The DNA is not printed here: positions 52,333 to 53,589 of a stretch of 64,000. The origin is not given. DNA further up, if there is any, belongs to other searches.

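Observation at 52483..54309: Two-gene module encoding a GIY-YIG/T5orf172-like domain fused to a tandem pair of RNA polymerase alpha-CTD copies: candidate undescribed defence or hijack system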

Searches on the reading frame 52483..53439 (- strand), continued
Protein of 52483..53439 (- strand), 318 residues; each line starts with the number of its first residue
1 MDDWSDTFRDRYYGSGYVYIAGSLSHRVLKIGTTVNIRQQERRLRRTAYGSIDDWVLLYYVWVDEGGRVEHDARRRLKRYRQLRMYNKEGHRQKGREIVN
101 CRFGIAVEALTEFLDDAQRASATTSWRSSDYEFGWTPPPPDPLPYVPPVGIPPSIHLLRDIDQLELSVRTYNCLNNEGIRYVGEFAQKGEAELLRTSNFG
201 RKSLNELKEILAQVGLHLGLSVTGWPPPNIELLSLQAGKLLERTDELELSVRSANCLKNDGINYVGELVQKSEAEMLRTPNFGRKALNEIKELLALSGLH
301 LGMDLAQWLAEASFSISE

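Call 34: find_encoding_contigs(protein=P0001, flank=10000, max_places=10)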
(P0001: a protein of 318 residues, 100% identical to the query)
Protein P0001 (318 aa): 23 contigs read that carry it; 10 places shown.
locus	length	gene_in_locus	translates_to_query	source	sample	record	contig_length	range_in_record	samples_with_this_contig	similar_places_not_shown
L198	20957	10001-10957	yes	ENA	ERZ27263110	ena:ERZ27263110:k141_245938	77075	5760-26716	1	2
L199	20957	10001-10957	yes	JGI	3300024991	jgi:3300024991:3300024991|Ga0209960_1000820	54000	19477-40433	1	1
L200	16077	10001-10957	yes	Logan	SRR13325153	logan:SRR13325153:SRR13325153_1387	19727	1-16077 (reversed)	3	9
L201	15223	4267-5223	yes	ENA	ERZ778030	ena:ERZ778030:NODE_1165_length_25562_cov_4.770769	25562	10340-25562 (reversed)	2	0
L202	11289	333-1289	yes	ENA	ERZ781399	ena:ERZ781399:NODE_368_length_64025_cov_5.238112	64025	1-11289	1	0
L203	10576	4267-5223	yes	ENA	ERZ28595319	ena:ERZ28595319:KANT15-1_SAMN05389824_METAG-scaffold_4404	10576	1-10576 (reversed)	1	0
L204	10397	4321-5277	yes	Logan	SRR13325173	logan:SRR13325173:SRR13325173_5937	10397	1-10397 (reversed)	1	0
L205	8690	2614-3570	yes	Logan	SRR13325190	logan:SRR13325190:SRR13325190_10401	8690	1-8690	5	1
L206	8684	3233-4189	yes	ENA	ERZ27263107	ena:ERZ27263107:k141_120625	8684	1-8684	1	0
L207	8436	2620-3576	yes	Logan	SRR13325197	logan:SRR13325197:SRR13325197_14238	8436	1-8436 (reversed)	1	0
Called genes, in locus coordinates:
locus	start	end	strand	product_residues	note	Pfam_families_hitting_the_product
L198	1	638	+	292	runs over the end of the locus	PF28083:QatB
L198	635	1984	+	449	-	-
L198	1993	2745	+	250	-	PF01026:TatD_DNase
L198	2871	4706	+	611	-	PF02463:SMC_N (weak), PF11398:DUF2813, PF13175:AAA_15, PF13476:AAA_23, PF13304:AAA_21, PF13175:AAA_15 (weak)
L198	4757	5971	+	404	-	PF00580:UvrD-helicase (faint), PF13538:UvrD_C_2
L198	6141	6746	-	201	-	-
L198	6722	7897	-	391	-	PF00239:Resolvase, PF07508:Recombinase, PF13408:Zn_ribbon_recom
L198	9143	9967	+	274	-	-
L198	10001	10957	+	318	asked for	PF03118:RNA_pol_A_CTD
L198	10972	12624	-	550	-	-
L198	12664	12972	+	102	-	-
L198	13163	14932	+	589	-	PF03235:GmrSD_N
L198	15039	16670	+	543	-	PF25390:WD40_RLD, PF13540:RCC1_2, PF00415:RCC1, PF13540:RCC1_2, PF00415:RCC1, PF13540:RCC1_2, PF00415:RCC1, PF25390:WD40_RLD, +5 more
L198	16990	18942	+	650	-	PF00004:AAA, PF01434:Peptidase_M41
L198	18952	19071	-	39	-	-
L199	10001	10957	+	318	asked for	PF03118:RNA_pol_A_CTD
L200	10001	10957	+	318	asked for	PF03118:RNA_pol_A_CTD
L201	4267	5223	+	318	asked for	PF03118:RNA_pol_A_CTD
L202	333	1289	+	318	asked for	PF03118:RNA_pol_A_CTD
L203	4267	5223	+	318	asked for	PF03118:RNA_pol_A_CTD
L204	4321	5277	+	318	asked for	PF03118:RNA_pol_A_CTD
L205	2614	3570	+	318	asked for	PF03118:RNA_pol_A_CTD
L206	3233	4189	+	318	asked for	PF03118:RNA_pol_A_CTD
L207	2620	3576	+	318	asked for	PF03118:RNA_pol_A_CTD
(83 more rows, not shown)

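Call 39: predict_structure(alignment_id=A1)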
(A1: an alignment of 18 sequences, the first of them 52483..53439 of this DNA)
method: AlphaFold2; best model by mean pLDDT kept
length: 318 residues; sequences in the alignment: 18
mean_pLDDT: 86.3   pTM: 0.52
mean pLDDT of the five models: 86.3, 85.7, 85.6, 84.5, 80.6
residues with pLDDT >= 90: 179; 70-90: 108; 50-70: 21; < 50: 10
segments of 3 or more residues with pLDDT < 50: 1-10
pLDDT, mean of each block of 10 residues (from residue 1): 35 82 91 91 78 89 92 93 81 84 95 95 93 70 67 92 89 91 93 86 93 91 88 91 90 89 93 89 89 92 91 73
secondary structure, 60 per line:
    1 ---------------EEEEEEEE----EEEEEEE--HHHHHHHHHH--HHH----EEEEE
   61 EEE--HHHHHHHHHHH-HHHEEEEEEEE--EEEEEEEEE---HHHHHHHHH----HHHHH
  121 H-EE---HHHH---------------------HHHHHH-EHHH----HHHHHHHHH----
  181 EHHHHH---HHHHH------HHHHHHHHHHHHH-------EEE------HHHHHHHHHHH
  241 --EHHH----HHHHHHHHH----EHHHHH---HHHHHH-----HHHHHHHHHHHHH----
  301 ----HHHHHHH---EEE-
elements in order: E16-23 E28-34 H37-46 E56-63 H66-76 E81-88 E91-99 H103-111 H116-121 H128-131 H153-158 H168-176 H182-186 H190-194 H201-213 E221-223 H230-240 H251-259 H265-269 H273-278 H284-296 H305-311 E315-317

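Call 42: fold_search(model_id=the predicted structure, library=pdb)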
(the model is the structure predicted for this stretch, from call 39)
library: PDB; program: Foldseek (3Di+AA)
matches with E <= 10: 213; with E <= 0.001: 55
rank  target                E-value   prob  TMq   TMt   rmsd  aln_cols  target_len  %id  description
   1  9zum_B                5.2e-08  1.00  0.21  0.84   0.6        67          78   78  Structure of the Caulobacter crescentus RNAP alpha-CTD bound to AT rich DNA (released 2026-02-25)
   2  9zum_D                1.3e-07  1.00  0.21  0.83   1.7        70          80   76  Structure of the Caulobacter crescentus RNAP alpha-CTD bound to AT rich DNA (released 2026-02-25)
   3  9zum_E                1.4e-07  1.00  0.22  0.87   1.8        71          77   75  Structure of the Caulobacter crescentus RNAP alpha-CTD bound to AT rich DNA (released 2026-02-25)
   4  9zum_A                2.0e-07  1.00  0.22  0.85   1.7        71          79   75  Structure of the Caulobacter crescentus RNAP alpha-CTD bound to AT rich DNA (released 2026-02-25)
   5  9msf_G                3.8e-06  1.00  0.21  0.22   2.0        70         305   58  de novo SigN RNA polymerase transcription initiation intermediate with post-catalytic bEBP state (RPi1 closed ring) (released 2025-08-13)
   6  8f1j_H                4.5e-06  1.00  0.21  0.22  17.0       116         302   40  SigN RNA polymerase early-melted intermediate bound to mismatch DNA fragment dhsU36mm2 (-12A) (released 2023-04-05)
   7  9msg_G                4.7e-06  1.00  0.21  0.22  14.6       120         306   40  De novo SigN RNA polymerase transcription initiation intermediate with bound SigN-RII (released 2025-08-13)
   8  4mex_A                6.7e-06  1.00  0.22  0.23  10.9       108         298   42  Crystal structure of Escherichia coli RNA polymerase in complex with salinamide A (released 2014-05-21)
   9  4jk1_A                7.5e-06  1.00  0.22  0.22  13.4       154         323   30  X-ray crystal structure of Escherichia coli sigma70 holoenzyme in complex with Guanosine tetraphosphate (ppGpp) (released 2013-04-10)
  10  9mse_G                8.4e-06  1.00  0.21  0.22  14.5       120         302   40  de novo SigN RNA polymerase transcription initiation intermediate with pre-catalytic bEBP state (RPi1 open ring) (released 2025-08-13)
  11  9msh_G                1.0e-05  1.00  0.21  0.22   1.9        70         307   58  de novo SigN RNA polymerase open complex (RPo) (released 2025-08-13)
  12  4mex_B                1.0e-05  1.00  0.21  0.24  18.1       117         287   40  Crystal structure of Escherichia coli RNA polymerase in complex with salinamide A (released 2014-05-21)
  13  4zh2_A                1.1e-05  1.00  0.22  0.23  11.7       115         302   40  Crystal structure of Escherichia coli RNA polymerase in complex with CBR703 (released 2015-08-05)
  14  8y5t_A2               1.4e-05  1.00  0.21  0.95   0.7        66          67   59  E.coli Transcription translation coupling complex in TTC-B state 5 (subclass 3) containing mRNA with 27-mer spacer, N (released 2025-08-13)
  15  3n4m_C                1.4e-05  1.00  0.21  0.89   0.8        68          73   59  E. coli RNA polymerase alpha subunit C-terminal domain in complex with CAP and DNA (released 2011-05-25)
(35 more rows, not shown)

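Call 46: search_protein_families(library=phrogs, proteins=[window:52483-53439:-], max_evalue=0.01)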
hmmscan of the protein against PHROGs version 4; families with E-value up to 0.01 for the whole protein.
window:52483-53439:- (318 aa): 0 families

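Call 73: search_dna_similar(query=window:52483-53439:-, collection=plasmids, mode=protein, max_rows=25)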
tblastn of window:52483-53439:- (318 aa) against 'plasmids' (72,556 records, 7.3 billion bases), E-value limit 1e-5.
Records with a match: 85; places in all: 88; records where one place covers at least 80% of the query: 0.
Best place of each record, by identity: 60-80% 8; <60% 77.
By first word of the organism name: Streptomyces 22; Clostridioides 12; Sinorhizobium 4; Klebsiella 4; Acinetobacter 4; Escherichia 3; Bacillus 3; Neisseria 2; Proteus 2; Listeria 2; and 27 more.
By predicted mobility (MOB-suite, as given by PLSDB): non-mobilizable 66; mobilizable 15; conjugative 4.
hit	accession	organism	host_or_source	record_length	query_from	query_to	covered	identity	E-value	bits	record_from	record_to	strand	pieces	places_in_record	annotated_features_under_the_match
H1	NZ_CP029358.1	Azospirillum thermophilum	cell culture,hot spring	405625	156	311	47%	69.5%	1e-26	234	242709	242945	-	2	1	DNA-directed RNA polymerase subunit alpha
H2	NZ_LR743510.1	Methylobacterium bullatum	-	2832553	157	311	47%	68.7%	3e-27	233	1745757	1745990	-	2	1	none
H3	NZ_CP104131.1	Sinorhizobium sp. K101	Phaseolus vulgaris,cell ...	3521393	157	311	47%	68.7%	1e-26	231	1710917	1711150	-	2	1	none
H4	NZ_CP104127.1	Sinorhizobium sp. M103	Phaseolus vulgaris,cell ...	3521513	157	311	47%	68.7%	1e-26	231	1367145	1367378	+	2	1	none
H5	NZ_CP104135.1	Sinorhizobium sp. C101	Phaseolus vulgaris,cell ...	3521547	157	311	47%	68.7%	1e-26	231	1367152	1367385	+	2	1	none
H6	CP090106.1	Sinorhizobium meliloti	Medicago,Cell culture,Plant nodule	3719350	157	311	47%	68.7%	1e-26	231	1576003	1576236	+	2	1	DNA-directed RNA polymerase subunit alpha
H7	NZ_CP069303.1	Shinella sp. PSBB067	monoisolate,Minnesota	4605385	157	311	47%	68.7%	1e-26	231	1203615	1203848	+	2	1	none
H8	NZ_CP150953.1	Yoonia sp. BS5-3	cell culture,Marine algae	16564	157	311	48%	65.1%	7e-25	218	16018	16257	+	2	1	none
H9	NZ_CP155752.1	Sphingomonas parapaucimobilis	Chinese cabbage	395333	156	311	49%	57.4%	6e-24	217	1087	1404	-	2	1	DNA-directed RNA polymerase subunit alpha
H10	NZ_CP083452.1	Comamonas odontotermitis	cell culture,cucumber rhizosphere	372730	157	308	45%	59.7%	4e-19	189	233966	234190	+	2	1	rpoA: DNA-directed RNA polymerase subunit alpha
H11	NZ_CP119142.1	Neisseria gonorrhoeae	Homo sapiens,whole organism,synovial ...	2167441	157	308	45%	57.6%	6e-18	181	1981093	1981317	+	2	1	none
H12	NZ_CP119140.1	Neisseria gonorrhoeae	Homo sapiens,whole organism,blood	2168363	157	308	45%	57.6%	6e-18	181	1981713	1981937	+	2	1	none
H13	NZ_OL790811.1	Proteus mirabilis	-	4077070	157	308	45%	55.9%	6e-18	183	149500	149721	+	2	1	none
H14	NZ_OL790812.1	Proteus mirabilis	-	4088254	157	308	45%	55.9%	6e-18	183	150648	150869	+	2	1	none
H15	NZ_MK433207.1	Klebsiella pneumoniae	pig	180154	157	308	45%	55.9%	7e-18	183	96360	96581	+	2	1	rpoA: DNA-directed RNA polymerase subunit alpha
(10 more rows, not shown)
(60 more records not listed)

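Call 89: fold_search(model_id=the predicted structure, library=viral)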
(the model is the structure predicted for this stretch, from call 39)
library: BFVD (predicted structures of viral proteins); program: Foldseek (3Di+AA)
matches with E <= 10: 556; with E <= 0.001: 2
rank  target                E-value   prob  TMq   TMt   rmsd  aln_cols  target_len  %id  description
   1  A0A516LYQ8            2.9e-05  1.00  0.22  0.23   1.3        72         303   32  (no name in the UniProt tables at hand)
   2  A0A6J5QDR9            6.0e-04  1.00  0.22  0.50  10.2       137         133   19  RNA polymerase, alpha subunit, C-terminal [uncultured Caudovirales phage]
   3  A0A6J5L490            2.0e-03  1.00  0.21  0.48   6.1        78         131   36  RNA polymerase, alpha subunit, C-terminal [uncultured Caudovirales phage]
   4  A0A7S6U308            2.0e-03  1.00  0.28  0.62   5.5       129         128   18  Endonuclease [Rhizobium phage Pasto]
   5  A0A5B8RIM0            3.4e-03  1.00  0.23  0.34   3.9       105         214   21  Bacteriophage T5 Orf172 DNA-binding domain-containing protein [Iridovirus Liz-CrIV]
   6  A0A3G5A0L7            4.2e-03  1.00  0.27  0.30   7.0       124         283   18  Bacteriophage T5 Orf172 DNA-binding domain-containing protein [Faunusvirus sp.]
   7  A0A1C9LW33            4.2e-03  1.00  0.25  0.20   5.0       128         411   15  (no name in the UniProt tables at hand)
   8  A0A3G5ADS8            4.2e-03  0.87  0.26  0.25  19.4       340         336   11  T5orf172 domain-containing protein [Satyrvirus sp.]
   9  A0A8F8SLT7            5.0e-03  0.85  0.24  0.29  22.2       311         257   13  (no name in the UniProt tables at hand)
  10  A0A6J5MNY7            5.3e-03  1.00  0.22  0.52  12.7       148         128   21  RNA polymerase, alpha subunit, C-terminal [uncultured Caudovirales phage]
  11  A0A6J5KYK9            5.6e-03  1.00  0.25  0.36   4.9       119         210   17  Bacteriophage T5, Orf172 DNA-binding [uncultured Caudovirales phage]
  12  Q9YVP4                5.6e-03  0.97  0.25  0.20  18.8       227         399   16  ORF MSV198 MTG motif gene family protein [Melanoplus sanguinipes entomopoxvirus]
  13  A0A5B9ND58            5.9e-03  1.00  0.26  0.60   4.7       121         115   15  Bacteriophage T5 Orf172 DNA-binding domain-containing protein [Aeromonas phage 4L372XY]
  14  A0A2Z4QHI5            5.9e-03  0.98  0.19  0.21  20.8       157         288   27  (no name in the UniProt tables at hand)
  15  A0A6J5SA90            6.7e-03  1.00  0.22  0.33  12.9       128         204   28  RNA polymerase, alpha subunit, C-terminal [uncultured Caudovirales phage]
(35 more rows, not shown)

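Call 93: list_cluster_members(proteins=[P0011, P0021, P0057, P0091, P0018, P0152, P0158, P0160, P0162, P0129])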
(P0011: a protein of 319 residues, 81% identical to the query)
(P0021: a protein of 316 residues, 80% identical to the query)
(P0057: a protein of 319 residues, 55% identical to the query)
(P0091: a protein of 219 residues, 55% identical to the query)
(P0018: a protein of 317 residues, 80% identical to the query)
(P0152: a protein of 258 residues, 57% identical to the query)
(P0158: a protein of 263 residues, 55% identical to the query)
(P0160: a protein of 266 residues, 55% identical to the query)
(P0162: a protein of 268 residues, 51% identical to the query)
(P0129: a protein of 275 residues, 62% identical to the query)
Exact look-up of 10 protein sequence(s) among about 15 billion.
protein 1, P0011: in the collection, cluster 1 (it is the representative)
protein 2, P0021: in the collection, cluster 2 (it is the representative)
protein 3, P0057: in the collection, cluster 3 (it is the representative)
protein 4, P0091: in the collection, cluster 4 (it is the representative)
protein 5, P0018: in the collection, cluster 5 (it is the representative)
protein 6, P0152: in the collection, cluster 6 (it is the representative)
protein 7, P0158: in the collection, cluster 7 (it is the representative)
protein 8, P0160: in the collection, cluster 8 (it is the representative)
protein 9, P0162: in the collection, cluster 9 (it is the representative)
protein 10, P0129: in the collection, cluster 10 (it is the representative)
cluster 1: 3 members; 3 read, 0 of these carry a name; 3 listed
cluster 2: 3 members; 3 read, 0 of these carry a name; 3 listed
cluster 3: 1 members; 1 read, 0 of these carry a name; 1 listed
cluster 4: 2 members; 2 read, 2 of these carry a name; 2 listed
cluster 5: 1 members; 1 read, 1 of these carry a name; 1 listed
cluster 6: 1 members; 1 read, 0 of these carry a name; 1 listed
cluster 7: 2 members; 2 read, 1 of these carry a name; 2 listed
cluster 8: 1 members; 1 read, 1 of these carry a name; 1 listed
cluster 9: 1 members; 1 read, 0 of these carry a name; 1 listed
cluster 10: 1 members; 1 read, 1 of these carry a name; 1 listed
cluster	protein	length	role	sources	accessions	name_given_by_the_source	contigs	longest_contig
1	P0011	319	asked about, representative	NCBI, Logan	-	-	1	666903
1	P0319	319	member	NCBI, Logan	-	-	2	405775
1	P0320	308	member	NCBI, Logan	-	-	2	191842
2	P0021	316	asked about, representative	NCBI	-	-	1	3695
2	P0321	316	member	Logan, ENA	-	-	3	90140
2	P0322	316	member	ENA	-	-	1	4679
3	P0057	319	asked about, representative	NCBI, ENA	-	-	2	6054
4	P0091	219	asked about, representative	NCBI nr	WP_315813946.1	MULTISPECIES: DNA-directed RNA polymerase subunit alpha C-terminal domain-containing ...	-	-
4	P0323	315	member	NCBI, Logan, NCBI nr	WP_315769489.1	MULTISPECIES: DNA-directed RNA polymerase subunit alpha C-terminal domain-containing ...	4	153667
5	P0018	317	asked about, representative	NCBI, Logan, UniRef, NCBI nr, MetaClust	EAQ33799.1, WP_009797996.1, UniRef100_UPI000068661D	DNA-directed RNA polymerase alpha subunit [Nitrobacter sp. Nb-311A] | DNA-directed RNA polymerase subunit alpha C-terminal domain-containing protein n=1 ... | 314253.NB311A_16289 COG0202 K03040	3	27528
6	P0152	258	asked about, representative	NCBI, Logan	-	-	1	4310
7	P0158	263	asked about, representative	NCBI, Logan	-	-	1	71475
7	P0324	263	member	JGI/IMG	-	hypothetical protein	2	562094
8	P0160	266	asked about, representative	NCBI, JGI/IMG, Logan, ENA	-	hypothetical protein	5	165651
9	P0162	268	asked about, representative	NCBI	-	-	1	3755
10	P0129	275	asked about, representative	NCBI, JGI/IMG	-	hypothetical protein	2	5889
